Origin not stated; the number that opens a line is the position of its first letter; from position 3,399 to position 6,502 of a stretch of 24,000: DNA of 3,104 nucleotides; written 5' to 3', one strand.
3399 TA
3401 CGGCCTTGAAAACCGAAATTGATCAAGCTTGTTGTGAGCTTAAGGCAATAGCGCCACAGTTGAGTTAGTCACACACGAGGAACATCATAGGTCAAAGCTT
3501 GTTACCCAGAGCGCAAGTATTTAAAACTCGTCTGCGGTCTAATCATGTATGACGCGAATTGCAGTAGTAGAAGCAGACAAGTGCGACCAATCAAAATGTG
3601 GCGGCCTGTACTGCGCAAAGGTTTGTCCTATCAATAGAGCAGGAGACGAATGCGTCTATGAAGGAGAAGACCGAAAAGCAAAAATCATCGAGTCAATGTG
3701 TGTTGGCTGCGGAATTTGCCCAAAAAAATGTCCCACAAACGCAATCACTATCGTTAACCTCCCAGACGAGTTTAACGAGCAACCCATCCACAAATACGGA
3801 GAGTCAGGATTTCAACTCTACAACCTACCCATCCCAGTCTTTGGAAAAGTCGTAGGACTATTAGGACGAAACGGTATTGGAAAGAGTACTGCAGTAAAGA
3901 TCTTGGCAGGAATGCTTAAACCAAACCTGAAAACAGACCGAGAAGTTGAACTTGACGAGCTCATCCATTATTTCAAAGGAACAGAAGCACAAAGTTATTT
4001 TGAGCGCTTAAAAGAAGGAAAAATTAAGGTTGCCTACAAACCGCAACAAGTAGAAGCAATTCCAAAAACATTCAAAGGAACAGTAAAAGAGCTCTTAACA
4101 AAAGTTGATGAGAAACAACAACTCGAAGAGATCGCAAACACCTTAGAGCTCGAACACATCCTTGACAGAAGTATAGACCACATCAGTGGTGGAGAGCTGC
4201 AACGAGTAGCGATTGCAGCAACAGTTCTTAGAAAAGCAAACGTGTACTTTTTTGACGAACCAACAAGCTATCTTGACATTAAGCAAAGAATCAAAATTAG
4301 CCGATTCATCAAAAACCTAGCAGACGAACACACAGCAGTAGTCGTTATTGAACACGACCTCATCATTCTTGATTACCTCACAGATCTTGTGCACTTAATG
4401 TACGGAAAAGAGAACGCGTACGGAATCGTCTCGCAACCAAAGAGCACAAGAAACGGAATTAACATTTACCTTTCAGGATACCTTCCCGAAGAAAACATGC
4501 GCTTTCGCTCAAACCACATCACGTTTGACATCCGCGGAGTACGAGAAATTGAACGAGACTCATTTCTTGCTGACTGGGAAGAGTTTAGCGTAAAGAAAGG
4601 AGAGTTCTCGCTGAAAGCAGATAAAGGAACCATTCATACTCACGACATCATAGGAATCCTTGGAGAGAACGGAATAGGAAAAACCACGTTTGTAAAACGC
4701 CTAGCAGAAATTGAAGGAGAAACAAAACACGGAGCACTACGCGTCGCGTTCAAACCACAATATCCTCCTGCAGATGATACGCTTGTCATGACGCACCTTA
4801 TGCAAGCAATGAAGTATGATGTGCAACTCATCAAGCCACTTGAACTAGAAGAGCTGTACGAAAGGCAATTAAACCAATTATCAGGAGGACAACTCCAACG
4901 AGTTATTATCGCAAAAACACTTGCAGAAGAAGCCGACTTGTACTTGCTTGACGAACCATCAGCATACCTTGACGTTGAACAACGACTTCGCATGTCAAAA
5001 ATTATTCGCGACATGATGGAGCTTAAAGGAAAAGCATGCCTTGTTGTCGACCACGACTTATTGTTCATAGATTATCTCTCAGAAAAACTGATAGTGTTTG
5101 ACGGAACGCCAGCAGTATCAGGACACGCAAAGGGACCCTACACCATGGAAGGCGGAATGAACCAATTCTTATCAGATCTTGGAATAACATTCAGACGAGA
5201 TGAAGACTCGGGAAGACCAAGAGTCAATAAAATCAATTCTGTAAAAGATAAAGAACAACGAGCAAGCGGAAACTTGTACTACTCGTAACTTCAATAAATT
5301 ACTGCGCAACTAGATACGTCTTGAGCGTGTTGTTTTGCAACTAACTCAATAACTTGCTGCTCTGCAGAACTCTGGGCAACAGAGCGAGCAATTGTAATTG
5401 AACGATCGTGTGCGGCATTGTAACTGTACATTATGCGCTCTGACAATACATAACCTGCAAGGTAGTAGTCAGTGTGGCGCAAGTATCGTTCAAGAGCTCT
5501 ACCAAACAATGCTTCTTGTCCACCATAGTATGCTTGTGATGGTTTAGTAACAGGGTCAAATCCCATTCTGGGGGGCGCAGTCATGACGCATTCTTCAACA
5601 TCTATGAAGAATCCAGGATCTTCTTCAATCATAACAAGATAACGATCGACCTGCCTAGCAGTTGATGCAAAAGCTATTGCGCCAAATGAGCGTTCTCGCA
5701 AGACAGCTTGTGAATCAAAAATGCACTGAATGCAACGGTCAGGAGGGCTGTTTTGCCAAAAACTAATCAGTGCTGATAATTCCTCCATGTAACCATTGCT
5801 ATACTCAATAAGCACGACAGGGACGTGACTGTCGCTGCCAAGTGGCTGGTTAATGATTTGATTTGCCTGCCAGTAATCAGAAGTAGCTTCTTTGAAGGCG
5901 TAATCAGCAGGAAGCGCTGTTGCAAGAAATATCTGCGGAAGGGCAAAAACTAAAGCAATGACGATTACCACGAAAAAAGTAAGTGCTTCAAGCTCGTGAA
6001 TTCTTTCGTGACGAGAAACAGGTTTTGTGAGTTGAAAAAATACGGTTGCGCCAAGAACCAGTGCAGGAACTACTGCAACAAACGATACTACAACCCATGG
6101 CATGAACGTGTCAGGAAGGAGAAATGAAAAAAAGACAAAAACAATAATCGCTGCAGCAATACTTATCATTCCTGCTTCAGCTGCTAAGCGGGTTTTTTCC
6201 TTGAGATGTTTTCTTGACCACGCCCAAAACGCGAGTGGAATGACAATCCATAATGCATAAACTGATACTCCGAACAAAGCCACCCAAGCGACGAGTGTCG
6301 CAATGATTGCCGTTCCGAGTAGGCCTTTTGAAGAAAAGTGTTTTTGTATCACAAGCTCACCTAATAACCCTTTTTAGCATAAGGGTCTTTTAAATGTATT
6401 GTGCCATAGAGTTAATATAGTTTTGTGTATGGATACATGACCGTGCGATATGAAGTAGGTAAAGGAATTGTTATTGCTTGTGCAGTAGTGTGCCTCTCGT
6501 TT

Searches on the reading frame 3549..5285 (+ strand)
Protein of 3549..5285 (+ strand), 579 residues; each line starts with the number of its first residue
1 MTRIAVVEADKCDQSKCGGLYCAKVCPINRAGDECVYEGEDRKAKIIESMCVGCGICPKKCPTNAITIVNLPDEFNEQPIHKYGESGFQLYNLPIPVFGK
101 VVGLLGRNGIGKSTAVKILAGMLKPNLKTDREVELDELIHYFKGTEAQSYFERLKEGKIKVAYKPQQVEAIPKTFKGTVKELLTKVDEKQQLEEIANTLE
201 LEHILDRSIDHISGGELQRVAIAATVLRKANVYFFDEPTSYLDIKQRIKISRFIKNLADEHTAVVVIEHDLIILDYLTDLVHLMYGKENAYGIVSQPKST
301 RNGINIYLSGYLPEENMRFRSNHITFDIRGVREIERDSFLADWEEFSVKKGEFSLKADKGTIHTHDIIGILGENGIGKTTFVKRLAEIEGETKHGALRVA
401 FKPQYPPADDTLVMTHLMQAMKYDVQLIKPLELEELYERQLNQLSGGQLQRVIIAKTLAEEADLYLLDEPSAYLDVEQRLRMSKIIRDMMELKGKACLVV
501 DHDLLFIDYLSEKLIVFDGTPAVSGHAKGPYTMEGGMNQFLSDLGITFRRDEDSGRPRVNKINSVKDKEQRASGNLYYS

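Call 8: search_protein_families(library=pfam, proteins=[window:3549-5285:+], max_evalue=0.1)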
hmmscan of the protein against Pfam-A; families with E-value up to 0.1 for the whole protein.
window:3549-5285:+ (579 aa): 38 families (the best 25 are shown)
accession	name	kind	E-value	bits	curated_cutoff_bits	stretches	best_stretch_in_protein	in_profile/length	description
PF00005.33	ABC_tran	-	7.8e-39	133.9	25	2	99-240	11-137/137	ABC transporter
PF02463.25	SMC_N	-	3.5e-15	56.5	40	2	95-270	20-198/220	RecF/RecN/SMC N terminal domain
PF13304.12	AAA_21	-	8.1e-10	39.7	27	1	184-274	210-303/304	AAA domain, putative AbiEii toxin, Type IV TA system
PF04068.21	Fer4_RLI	-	3e-08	33.7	23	1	2-34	1-35/35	Possible Fer4-like domain in RNase L inhibitor, RLI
PF13401.12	AAA_22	-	2.3e-06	28.4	27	1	364-454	4-89/130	AAA domain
PF12837.12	Fer4_6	-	2.2e-05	24.6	25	2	44-66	2-24/24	4Fe-4S binding domain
PF05729.18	NACHT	-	3e-05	24.4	26.7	1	368-391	3-26/167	NACHT domain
PF00037.32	Fer4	-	3.5e-05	23.9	21.1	1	45-67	2-24/24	4Fe-4S binding domain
PF13175.12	AAA_15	-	3.8e-05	23.9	32.1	1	104-194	28-112/374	AAA ATPase domain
PF13476.12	AAA_23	-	4.3e-05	24.7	27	1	98-204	18-130/201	AAA domain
PF13191.12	AAA_16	-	0.00028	21.9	32.6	0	367-501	26-139/167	AAA ATPase domain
PF14697.11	Fer4_21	-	0.00046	20.7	35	1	5-67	1-58/59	4Fe-4S dicluster domain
PF13484.11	Fer4_16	-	0.0008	20.6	30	1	51-80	2-29/66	4Fe-4S double cluster binding domain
PF03215.21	Rad17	-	0.001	19.5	23.8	0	355-435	35-116/186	Rad17 P-loop domain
PF00910.28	RNA_helicase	-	0.0011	19.9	21.5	0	104-129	3-28/105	RNA helicase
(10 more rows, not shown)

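Call 22: list_cluster_members(proteins=[P0001, P0002, P0003, window:3549-5285:+, window:7893-8036:+, window:8036-8860:-])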
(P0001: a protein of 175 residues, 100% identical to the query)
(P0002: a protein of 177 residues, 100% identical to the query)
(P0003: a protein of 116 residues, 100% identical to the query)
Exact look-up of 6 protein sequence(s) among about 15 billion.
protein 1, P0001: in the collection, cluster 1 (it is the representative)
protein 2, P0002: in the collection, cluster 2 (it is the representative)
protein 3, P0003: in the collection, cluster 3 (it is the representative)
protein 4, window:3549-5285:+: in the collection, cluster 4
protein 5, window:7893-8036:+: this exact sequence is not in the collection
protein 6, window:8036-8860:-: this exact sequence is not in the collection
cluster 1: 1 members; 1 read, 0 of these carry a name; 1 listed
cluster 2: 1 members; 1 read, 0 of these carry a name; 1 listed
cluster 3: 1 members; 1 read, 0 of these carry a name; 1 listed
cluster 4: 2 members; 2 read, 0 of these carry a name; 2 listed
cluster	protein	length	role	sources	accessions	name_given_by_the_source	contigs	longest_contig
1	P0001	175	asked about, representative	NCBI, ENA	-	-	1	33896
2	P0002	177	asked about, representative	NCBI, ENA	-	-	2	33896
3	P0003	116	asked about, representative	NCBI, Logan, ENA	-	-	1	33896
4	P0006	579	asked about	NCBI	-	-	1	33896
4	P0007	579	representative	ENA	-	-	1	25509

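Call 50: find_homologous_proteins(query=window:3549-5285:+, max_evalue=1e-100)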
Query window:3549-5285:+ (579 aa): 7960 proteins with E <= 1e-100 among 8000 candidates; the best 120 are listed.
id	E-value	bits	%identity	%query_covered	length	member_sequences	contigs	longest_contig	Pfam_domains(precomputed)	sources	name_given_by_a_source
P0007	0.0e+0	1308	100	100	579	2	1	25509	PF04068.21,PF12837.13,PF00005.34,PF13401.13,PF02463.26,PF13304.13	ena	-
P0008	0.0e+0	1200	91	100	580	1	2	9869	PF04068.21,PF12837.13,PF00005.34,PF13175.13,PF02463.26,PF13304.13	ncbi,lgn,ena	-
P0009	0.0e+0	1105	83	100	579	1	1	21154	PF14697.12,PF04068.21,PF00005.34,PF02463.26,PF13304.13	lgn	-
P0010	0.0e+0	1056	79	100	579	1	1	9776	PF04068.21,PF00005.34,PF02463.26,PF13304.13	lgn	-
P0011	0.0e+0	1038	78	100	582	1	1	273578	PF04068.21,PF12837.13,PF00005.34,PF05729.19,PF02463.26,PF13304.13,PF13191.13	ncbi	-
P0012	0.0e+0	1035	77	100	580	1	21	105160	PF04068.21,PF12837.13,PF00005.34,PF13401.13,PF02463.26,PF13304.13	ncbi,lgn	ncbi:MAG: ribosome biogenesis/translation initiation ATPase RLI [Candidatus Woesearchaeota archaeon]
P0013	0.0e+0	1026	76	100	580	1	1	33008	PF04068.21,PF12837.13,PF00005.34,PF02463.26,PF13304.13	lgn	-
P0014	0.0e+0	1015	76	100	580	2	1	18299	PF04068.21,PF12837.13,PF00005.34,PF02463.26,PF13304.13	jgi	jgi:ATP-binding cassette subfamily E protein 1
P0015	0.0e+0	1015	76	100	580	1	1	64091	PF04068.21,PF12837.13,PF00005.34,PF00037.33,PF02463.26,PF03215.22,PF13304.13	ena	-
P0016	0.0e+0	1011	75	100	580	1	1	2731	PF04068.21,PF12837.13,PF00005.34,PF02463.26,PF13304.13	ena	-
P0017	0.0e+0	1011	75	100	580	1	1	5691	PF04068.21,PF12837.13,PF00005.34,PF02463.26,PF13304.13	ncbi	-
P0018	0.0e+0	1010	75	100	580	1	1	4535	PF04068.21,PF12837.13,PF00005.34,PF02463.26,PF13304.13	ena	-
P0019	1.9e-296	1002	75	100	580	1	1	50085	PF04068.21,PF12837.13,PF00005.34,PF02463.26,PF03215.22,PF13304.13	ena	-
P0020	2.1e-294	995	74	100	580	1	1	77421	PF04068.21,PF00005.34,PF05729.19,PF02463.26,PF13304.13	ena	-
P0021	2.9e-291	985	74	100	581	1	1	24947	PF14697.12,PF04068.21,PF00005.34,PF02463.26,PF13304.13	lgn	-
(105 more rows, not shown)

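Call 51: find_encoding_contigs(protein=P0008, flank=10000, max_places=3)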
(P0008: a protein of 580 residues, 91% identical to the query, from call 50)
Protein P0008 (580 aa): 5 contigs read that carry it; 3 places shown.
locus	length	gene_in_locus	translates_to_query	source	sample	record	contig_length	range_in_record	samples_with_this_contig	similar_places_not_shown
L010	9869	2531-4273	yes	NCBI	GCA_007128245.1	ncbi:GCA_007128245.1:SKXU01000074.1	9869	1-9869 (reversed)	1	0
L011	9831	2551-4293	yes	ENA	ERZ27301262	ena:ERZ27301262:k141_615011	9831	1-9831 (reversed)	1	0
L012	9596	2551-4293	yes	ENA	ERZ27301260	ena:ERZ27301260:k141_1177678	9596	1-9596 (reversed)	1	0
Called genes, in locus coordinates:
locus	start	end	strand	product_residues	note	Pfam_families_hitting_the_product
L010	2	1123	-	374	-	?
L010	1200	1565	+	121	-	-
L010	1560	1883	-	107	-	PF02452:PemK_toxin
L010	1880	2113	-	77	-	-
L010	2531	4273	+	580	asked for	PF04068:Fer4_RLI, PF12837:Fer4_6 (faint), PF02463:SMC_N (weak), PF00005:ABC_tran, PF13175:AAA_15 (faint), PF13304:AAA_21 (faint), PF00005:ABC_tran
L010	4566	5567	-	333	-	-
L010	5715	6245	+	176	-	PF07314:Lit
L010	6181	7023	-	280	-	PF01135:PCMT (weak), PF08704:GCD14, PF00398:RrnaAD (weak), PF13847:Methyltransf_31 (weak)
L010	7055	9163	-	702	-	PF17892:Cadherin_5 (faint), PF17963:Big_9 (weak)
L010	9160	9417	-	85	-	-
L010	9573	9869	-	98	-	?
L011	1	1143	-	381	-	?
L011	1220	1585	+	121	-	-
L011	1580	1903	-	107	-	PF02452:PemK_toxin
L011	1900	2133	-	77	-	-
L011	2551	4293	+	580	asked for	PF04068:Fer4_RLI, PF12837:Fer4_6 (faint), PF02463:SMC_N (weak), PF00005:ABC_tran, PF13175:AAA_15 (faint), PF13304:AAA_21 (faint), PF00005:ABC_tran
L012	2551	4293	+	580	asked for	PF04068:Fer4_RLI, PF12837:Fer4_6 (faint), PF02463:SMC_N (weak), PF00005:ABC_tran, PF13175:AAA_15 (faint), PF13304:AAA_21 (faint), PF00005:ABC_tran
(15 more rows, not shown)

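Call 52: find_encoding_contigs(protein=P0009, flank=10000, max_places=3)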
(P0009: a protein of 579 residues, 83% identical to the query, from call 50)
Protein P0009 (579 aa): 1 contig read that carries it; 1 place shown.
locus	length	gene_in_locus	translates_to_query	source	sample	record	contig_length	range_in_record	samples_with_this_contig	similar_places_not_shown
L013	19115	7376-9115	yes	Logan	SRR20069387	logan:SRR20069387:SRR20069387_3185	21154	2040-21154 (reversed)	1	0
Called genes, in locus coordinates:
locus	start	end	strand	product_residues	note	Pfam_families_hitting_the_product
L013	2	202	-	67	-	?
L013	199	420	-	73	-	-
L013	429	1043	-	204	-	PF13482:RNase_H_2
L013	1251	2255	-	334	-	PF12483:GIDE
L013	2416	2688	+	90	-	-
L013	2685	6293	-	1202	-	PF03104:DNA_pol_B_exo1, PF00136:DNA_pol_B, PF14890:Intein_splicing, PF14528:LAGLIDADG_3 (faint), PF00136:DNA_pol_B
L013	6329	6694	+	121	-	-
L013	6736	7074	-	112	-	-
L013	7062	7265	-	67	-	-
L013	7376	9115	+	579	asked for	PF04068:Fer4_RLI, PF14697:Fer4_21 (faint), PF02463:SMC_N (weak), PF00005:ABC_tran, PF13304:AAA_21 (faint), PF00005:ABC_tran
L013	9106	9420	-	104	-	PF03091:CutA1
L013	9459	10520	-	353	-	-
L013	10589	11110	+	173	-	PF07314:Lit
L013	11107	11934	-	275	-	PF01135:PCMT (weak), PF08704:GCD14, PF05175:MTS (weak), PF08241:Methyltransf_11 (weak), PF09445:Methyltransf_15 (faint), PF13649:Methyltransf_25, PF13847:Methyltransf_31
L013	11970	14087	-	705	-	PF10670:DUF4198 (faint)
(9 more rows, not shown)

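Call 53: find_encoding_contigs(protein=P0010, flank=10000, max_places=3)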
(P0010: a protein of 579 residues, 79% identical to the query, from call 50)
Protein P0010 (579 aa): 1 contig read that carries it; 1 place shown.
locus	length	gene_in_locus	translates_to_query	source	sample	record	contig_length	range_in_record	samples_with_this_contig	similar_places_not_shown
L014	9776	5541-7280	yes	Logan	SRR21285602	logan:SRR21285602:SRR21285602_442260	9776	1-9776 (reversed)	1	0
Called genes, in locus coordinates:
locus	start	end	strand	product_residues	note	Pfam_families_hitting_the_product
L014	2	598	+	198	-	?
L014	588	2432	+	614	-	PF00069:Pkinase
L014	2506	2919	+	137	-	-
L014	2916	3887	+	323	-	-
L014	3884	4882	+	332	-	-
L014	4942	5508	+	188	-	-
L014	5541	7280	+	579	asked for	PF04068:Fer4_RLI, PF02463:SMC_N, PF00005:ABC_tran, PF13304:AAA_21 (faint), PF00005:ABC_tran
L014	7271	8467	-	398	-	-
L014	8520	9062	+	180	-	PF07314:Lit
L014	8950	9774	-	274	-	?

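Call 54: find_encoding_contigs(protein=P0011, flank=10000, max_places=3)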
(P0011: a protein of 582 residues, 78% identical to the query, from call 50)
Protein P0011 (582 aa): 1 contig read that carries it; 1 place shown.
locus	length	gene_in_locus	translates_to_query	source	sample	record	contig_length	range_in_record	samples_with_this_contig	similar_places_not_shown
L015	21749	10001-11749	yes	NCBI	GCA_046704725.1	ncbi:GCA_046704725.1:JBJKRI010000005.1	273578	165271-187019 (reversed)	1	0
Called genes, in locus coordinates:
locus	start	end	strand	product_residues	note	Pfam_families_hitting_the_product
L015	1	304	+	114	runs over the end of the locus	-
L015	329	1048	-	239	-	PF01411:tRNA-synt_2c, PF07973:tRNA_SAD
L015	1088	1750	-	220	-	-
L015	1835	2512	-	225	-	-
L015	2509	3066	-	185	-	PF04011:LemA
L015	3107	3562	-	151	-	-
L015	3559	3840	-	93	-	-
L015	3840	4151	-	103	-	-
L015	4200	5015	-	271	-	PF13482:RNase_H_2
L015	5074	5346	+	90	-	-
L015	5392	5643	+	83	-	-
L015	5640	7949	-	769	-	PF03104:DNA_pol_B_exo1, PF00136:DNA_pol_B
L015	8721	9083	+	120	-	-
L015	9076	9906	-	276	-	-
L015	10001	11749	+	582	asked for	PF04068:Fer4_RLI, PF12837:Fer4_6 (faint), PF02463:SMC_N (weak), PF13191:AAA_16 (faint), PF00005:ABC_tran, PF05729:NACHT (faint), PF13304:AAA_21 (faint), PF00005:ABC_tran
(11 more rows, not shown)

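Call 73: find_encoding_contigs(protein=P0012, flank=8000, max_places=2)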
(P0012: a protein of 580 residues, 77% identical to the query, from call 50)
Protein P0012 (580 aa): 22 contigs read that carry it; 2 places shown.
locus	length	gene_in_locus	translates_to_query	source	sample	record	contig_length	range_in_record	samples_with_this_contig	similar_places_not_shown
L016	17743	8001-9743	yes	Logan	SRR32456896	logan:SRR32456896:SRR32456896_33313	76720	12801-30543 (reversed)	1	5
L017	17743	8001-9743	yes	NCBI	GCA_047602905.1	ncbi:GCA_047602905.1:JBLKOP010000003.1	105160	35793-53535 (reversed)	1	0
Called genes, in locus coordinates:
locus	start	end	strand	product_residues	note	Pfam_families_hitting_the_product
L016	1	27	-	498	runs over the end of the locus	-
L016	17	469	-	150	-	-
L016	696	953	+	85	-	-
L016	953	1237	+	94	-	PF01866:Diphthamide_syn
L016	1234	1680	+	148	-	PF13420:Acetyltransf_4 (weak), PF00583:Acetyltransf_1, PF13673:Acetyltransf_10, PF13508:Acetyltransf_7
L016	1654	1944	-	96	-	-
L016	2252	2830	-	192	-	-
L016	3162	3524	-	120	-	-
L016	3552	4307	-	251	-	PF13482:RNase_H_2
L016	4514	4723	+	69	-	-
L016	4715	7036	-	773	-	PF03104:DNA_pol_B_exo1, PF00136:DNA_pol_B, PF03175:DNA_pol_B_2 (faint)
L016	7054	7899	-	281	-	-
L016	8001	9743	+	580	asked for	PF04068:Fer4_RLI (weak), PF12837:Fer4_6 (faint), PF02463:SMC_N (weak), PF00005:ABC_tran, PF13304:AAA_21 (faint), PF13401:AAA_22 (faint), PF00005:ABC_tran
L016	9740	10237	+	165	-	PF07314:Lit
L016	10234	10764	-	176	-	PF00300:His_Phos_1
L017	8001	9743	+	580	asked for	PF04068:Fer4_RLI (weak), PF12837:Fer4_6 (faint), PF02463:SMC_N (weak), PF00005:ABC_tran, PF13304:AAA_21 (faint), PF13401:AAA_22 (faint), PF00005:ABC_tran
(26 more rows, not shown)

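Call 74: find_encoding_contigs(protein=P0013, flank=8000, max_places=2)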
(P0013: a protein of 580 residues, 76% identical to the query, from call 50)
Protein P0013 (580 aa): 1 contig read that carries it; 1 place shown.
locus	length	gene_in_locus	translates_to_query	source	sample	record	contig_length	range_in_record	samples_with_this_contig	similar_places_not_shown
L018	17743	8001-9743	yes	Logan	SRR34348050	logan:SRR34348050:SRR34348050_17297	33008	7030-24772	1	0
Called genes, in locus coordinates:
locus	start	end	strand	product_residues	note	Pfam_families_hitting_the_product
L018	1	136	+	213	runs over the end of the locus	-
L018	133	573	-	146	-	PF08211:dCMP_cyt_deam_2, PF00383:dCMP_cyt_deam_1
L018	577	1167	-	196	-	PF02163:Peptidase_M50 (faint)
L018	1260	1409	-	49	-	-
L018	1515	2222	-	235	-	PF01411:tRNA-synt_2c, PF07973:tRNA_SAD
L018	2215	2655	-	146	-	-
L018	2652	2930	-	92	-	-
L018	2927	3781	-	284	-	PF13482:RNase_H_2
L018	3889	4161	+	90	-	-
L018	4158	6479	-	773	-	PF03104:DNA_pol_B_exo1, PF03175:DNA_pol_B_2 (faint), PF00136:DNA_pol_B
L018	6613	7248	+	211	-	PF01507:PAPS_reduct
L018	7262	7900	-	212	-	-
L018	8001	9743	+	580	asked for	PF04068:Fer4_RLI, PF12837:Fer4_6 (faint), PF02463:SMC_N (faint), PF00005:ABC_tran, PF13304:AAA_21 (faint), PF00005:ABC_tran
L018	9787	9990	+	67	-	-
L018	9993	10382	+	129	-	PF00293:NUDIX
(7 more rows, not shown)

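Call 75: find_encoding_contigs(protein=P0015, flank=8000, max_places=2)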
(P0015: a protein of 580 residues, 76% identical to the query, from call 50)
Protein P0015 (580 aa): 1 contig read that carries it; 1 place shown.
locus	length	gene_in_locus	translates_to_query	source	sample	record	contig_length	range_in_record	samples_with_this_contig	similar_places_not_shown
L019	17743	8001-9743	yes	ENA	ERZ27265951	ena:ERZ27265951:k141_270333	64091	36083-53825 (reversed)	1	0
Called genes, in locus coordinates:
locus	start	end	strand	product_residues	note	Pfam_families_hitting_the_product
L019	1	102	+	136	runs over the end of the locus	PF00583:Acetyltransf_1, PF13527:Acetyltransf_9 (faint), PF13673:Acetyltransf_10, PF13508:Acetyltransf_7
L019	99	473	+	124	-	-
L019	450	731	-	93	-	-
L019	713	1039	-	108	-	PF11009:BrxC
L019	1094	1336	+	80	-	-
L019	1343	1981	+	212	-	-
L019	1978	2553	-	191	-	-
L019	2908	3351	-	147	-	-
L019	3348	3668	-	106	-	-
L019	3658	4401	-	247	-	PF13482:RNase_H_2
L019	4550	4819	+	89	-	-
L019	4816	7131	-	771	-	PF03104:DNA_pol_B_exo1, PF00136:DNA_pol_B, PF03175:DNA_pol_B_2 (faint)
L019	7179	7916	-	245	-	-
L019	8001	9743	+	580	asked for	PF04068:Fer4_RLI (weak), PF12837:Fer4_6 (faint), PF00037:Fer4 (weak), PF02463:SMC_N (weak), PF00005:ABC_tran, PF03215:Rad17 (faint), PF13304:AAA_21 (faint), PF00005:ABC_tran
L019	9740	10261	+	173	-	PF07314:Lit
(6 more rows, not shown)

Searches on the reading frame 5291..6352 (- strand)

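Call 8: search_protein_families(library=pfam, proteins=[window:5291-6352:-], max_evalue=0.1)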
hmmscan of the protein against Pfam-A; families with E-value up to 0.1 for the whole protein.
window:5291-6352:- (353 aa): 0 families

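Call 9: search_protein_families(library=ncbifam, proteins=[window:5291-6352:-], max_evalue=0.1)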
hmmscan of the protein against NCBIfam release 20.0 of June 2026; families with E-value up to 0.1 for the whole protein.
window:5291-6352:- (353 aa): 0 families

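Call 42: search_protein_families(library=phrogs, proteins=[window:5291-6352:-], max_evalue=1)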
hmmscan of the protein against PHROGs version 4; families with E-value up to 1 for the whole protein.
window:5291-6352:- (353 aa): 1 family
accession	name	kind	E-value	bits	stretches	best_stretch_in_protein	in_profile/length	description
phrog_1024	-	unknown function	0.72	10.8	1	57-142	18-88/130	-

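Call 43: search_protein_families(library=padloc, proteins=[window:5291-6352:-], max_evalue=1)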
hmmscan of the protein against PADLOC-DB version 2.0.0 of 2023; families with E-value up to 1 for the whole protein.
window:5291-6352:- (353 aa): 0 families
